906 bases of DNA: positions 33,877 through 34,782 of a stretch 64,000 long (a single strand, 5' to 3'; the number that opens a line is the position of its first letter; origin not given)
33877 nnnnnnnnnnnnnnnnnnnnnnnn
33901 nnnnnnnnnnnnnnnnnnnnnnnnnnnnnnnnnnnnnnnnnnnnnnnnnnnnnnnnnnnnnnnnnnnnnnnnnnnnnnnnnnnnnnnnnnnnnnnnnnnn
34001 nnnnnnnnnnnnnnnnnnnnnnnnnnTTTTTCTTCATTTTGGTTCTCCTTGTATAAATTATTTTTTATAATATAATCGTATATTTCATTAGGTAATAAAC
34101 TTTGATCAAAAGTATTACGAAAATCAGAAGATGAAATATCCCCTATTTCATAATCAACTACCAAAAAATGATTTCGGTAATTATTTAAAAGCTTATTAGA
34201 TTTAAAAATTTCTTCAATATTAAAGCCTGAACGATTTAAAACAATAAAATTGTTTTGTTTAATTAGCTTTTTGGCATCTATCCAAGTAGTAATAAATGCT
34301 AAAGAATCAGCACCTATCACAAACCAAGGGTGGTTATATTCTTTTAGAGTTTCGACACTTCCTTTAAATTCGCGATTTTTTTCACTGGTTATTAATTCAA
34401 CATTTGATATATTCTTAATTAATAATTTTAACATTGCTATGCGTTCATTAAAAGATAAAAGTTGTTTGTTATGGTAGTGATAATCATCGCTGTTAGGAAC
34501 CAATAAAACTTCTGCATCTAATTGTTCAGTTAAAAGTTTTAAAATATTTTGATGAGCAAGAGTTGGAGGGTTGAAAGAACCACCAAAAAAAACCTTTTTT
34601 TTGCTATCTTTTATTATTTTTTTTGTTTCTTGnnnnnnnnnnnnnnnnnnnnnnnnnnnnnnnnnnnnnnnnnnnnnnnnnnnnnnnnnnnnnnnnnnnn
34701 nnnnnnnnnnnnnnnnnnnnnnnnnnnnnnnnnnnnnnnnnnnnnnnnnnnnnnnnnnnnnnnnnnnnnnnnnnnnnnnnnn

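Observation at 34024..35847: GltD-like FeS flavoprotein fused in one ORF to NaMN adenylyltransferase (NadD), adjacent to nadE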

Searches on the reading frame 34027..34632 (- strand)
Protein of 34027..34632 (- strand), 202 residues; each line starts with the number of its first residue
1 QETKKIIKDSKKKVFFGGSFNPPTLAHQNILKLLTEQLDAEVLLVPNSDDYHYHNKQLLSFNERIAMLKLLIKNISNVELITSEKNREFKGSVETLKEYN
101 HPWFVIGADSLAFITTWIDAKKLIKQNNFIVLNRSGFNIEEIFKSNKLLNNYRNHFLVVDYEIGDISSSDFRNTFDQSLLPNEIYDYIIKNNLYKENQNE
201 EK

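Call 13: search_solved_structures(query=window:34027-34632:-, max_evalue=0.001, show_alignments=2)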
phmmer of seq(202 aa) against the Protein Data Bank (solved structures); distinct sequences matched with E-value up to 0.001: 20.
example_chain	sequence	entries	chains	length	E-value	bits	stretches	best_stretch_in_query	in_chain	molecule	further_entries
1kam_A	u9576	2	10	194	5.4e-12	48.8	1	10-195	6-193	NICOTINATE-NUCLEOTIDE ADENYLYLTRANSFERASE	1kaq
8aih_A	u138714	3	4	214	3.5e-11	46.2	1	7-143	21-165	Probable nicotinate-nucleotide adenylyltransferase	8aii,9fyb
5llt_A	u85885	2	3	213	2.4e-08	36.9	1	14-197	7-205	Nicotinate-nucleotide adenylyltransferase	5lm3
3hfj_A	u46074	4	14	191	3.6e-07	33.1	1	14-144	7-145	Nicotinate (Nicotinamide) nucleotide adenylyltransferase | nicotinate-nucleotide adenylyltransferase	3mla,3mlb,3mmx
3dv2_A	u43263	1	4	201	4e-07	32.9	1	14-144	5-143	Nicotinate (Nicotinamide) nucleotide adenylyltransferase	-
2qtm_A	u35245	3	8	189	4.1e-07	32.9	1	14-144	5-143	Nicotinate (Nicotinamide) nucleotide adenylyltransferase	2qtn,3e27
2qtr_A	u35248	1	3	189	4.2e-07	32.9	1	14-144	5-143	Probable nicotinate-nucleotide adenylyltransferase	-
1kqn_A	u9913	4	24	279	2.6e-06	30.3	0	114-198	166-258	NICOTINAMIDE MONONUCLEOTIDE ADENYLYL TRANSFERASE | Nicotinamide/nicotinic acid mononucleotide adenylyltransferase 1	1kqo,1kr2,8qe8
1gzu_A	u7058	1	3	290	2.9e-06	30.1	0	114-198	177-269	NICOTINAMIDE MONONUCLEOTIDE ADENYLYL TRANSFERASE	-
1kku_A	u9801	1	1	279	3.1e-06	30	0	114-198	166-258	NICOTINAMIDE MONONUCLEOTIDE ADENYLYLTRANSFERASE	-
6kh2_A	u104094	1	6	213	4.9e-06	29.4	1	13-141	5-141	Probable nicotinate-nucleotide adenylyltransferase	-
4s1o_A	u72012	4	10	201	1.2e-05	28.1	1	15-194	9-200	Probable nicotinate-nucleotide adenylyltransferase | Nicotinate-nucleotide adenylyltransferase | nicotinate mononucleotide adenylyltransferase NadD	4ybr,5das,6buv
1k4k_A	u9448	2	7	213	1.3e-05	28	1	13-141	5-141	Nicotinic acid mononucleotide adenylyltransferase | NaMN adenylyltransferase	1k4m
2h29_A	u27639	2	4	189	1.5e-05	27.8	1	11-136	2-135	Probable nicotinate-nucleotide adenylyltransferase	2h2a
5db4_A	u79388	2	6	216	2.7e-05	27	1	12-199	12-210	Nicotinate-nucleotide adenylyltransferase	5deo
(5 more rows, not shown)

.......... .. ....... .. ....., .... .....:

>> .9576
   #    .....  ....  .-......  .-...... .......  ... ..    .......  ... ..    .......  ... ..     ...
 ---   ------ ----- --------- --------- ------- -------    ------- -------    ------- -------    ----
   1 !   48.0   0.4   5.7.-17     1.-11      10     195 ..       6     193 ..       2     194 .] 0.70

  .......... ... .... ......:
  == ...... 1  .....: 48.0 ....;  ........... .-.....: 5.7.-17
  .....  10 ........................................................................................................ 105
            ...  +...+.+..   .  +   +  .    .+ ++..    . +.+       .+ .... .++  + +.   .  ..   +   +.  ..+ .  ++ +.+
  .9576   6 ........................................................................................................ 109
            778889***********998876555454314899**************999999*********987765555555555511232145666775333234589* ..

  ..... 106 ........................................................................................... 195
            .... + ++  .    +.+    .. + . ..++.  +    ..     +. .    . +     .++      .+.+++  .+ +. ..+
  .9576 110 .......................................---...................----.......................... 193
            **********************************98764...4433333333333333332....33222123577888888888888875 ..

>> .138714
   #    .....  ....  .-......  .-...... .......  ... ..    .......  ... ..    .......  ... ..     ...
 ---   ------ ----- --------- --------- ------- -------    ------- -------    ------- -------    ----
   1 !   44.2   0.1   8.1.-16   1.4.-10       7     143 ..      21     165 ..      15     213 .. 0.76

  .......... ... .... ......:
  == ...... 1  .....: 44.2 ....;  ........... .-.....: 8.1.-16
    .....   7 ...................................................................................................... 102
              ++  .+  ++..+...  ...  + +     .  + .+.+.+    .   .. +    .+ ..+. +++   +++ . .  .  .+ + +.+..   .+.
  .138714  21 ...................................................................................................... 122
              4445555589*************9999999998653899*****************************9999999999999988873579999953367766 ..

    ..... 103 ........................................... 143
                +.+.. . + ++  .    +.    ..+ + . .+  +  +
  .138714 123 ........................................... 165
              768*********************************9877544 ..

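Call 56: find_homologous_proteins(query=window:34027-34602:-, max_evalue=0.00001)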
Query seq(192 aa) (192 aa): 84 proteins with E <= 0.00001 among 349 candidates.
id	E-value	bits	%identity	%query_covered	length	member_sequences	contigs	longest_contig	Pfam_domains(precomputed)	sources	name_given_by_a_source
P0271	4.8e-79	282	65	98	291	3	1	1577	PF01467.33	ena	-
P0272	5.3e-79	282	65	98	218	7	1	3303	PF01467.33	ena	-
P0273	1.5e-54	202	66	70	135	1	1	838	PF01467.33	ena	-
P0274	4.0e-53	198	65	71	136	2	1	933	PF01467.33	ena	-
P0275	5.1e-45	171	72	57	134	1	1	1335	PF01467.33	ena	-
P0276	1.7e-33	134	44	95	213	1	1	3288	PF01467.33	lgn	-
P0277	2.0e-31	127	41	95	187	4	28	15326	PF01467.33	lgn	-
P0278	4.5e-31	126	39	96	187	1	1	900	PF01467.33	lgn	-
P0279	6.7e-26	109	38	95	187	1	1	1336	PF01467.33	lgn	-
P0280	7.0e-26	109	38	95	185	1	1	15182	PF01467.33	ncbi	ncbi:MAG: nicotinate (nicotinamide) nucleotide adenylyltransferase [Anaeroplasmataceae bacterium]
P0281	1.7e-23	101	36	97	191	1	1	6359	PF01467.33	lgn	-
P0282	2.2e-23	101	36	95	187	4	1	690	PF01467.33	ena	-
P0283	6.8e-21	93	37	94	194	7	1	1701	PF01467.33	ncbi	-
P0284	1.5e-17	82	34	94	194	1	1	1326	PF01467.33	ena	-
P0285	2.0e-17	81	34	94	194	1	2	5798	PF01467.33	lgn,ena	-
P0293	9.1e-16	76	35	97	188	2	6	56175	PF01467.33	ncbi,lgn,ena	-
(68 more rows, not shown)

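Call 57: find_encoding_contigs(protein=P0280, flank=6000, max_places=1)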
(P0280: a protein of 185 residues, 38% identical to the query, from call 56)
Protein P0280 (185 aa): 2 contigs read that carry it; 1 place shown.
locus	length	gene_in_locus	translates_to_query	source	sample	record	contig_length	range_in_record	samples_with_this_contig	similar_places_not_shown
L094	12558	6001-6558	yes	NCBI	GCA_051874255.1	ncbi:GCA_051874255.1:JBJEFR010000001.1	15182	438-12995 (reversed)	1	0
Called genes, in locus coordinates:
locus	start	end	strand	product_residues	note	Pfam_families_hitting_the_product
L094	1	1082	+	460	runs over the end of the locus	PF08245:Mur_ligase_M, PF02875:Mur_ligase_C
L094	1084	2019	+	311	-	PF00953:Glycos_transf_4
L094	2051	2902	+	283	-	PF02645:DegV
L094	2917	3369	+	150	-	-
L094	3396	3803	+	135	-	-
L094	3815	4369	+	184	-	-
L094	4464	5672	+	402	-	PF08245:Mur_ligase_M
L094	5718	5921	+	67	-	PF09954:DUF2188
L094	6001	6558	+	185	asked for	PF01467:CTP_transf_like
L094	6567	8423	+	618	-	PF00795:CN_hydrolase, PF02540:NAD_synthase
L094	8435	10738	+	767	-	PF23139:OB_YrrC, PF13361:UvrD_C (faint), PF14490:HHH_RecD2, PF13086:AAA_11, PF13245:AAA_19, PF13604:AAA_30, PF18335:SH3_13, PF13538:UvrD_C_2, +1 more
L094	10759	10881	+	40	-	-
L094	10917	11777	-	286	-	PF01259:SAICAR_synt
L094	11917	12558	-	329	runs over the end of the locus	PF00710:Asparaginase, PF17763:Asparaginase_C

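Call 58: find_encoding_contigs(protein=P0293, flank=6000, max_places=1)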
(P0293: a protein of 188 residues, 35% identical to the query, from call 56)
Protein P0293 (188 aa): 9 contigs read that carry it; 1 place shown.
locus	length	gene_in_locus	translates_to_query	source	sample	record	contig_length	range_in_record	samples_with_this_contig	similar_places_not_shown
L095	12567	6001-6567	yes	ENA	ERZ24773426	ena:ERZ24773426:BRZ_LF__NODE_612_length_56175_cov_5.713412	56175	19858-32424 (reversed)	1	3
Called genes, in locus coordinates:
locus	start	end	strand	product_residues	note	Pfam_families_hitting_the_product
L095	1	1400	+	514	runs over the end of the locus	PF12072:RNase_Y_N, PF00013:KH_1 (weak), PF22891:KH_PNO1_2nd (faint), PF08668:HDOD (faint), PF01966:HD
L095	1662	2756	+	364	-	PF01926:MMR_HSR1, PF02421:FeoB_N, PF06071:YchF-GTPase_C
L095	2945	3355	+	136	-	-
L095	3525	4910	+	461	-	-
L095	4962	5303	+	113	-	-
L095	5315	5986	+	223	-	PF02223:Thymidylate_kin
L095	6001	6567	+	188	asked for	PF01467:CTP_transf_like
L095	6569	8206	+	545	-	PF14903:WG_beta_rep (weak)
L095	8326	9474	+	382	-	PF00465:Fe-ADH, PF13685:Fe-ADH_2, PF25137:ADH_Fe_C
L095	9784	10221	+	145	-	PF00210:Ferritin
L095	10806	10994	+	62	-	-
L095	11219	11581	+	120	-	-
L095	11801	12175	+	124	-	-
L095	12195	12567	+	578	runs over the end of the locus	PF00664:ABC_membrane, PF00005:ABC_tran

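Call 64: find_related_loci(query=A3, collection=metagenome_contigs, flank=4000)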
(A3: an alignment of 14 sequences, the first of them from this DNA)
Query A3 (190 aa) in metagenome_contigs; peptide patterns used: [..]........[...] (x = any residue, [..] = any of these).
284 stretches matched a pattern; 256 encode a relative of the query (tblastn E <= 1e-3); the best 80 are kept; 80 distinct loci.
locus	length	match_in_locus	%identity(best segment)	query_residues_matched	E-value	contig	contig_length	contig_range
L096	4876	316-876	74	1-187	4e-94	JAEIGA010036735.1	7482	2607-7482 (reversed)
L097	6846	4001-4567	65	2-190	3e-85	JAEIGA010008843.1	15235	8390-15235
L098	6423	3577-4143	65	2-190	8e-85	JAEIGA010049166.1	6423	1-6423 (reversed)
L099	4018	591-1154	47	1-189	1e-51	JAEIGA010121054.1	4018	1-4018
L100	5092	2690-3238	45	2-185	8e-52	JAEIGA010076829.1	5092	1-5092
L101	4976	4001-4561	43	2-189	1e-49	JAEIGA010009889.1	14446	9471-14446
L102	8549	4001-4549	44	4-187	8e-48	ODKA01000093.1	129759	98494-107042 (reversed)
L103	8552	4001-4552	43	4-188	4e-43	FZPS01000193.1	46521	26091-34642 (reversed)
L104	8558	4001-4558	44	2-188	1e-42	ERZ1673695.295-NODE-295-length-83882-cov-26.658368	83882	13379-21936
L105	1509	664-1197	43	5-182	3e-43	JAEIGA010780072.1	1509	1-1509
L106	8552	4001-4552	44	4-188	9e-42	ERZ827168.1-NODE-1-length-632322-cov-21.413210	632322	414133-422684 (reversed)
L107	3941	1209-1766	43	2-188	7e-42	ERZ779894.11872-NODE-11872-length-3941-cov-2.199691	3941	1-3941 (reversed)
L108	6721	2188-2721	40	3-185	2e-41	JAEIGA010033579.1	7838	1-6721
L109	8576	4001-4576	38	3-188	1e-40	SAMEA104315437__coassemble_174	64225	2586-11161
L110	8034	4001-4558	40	4-187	8e-37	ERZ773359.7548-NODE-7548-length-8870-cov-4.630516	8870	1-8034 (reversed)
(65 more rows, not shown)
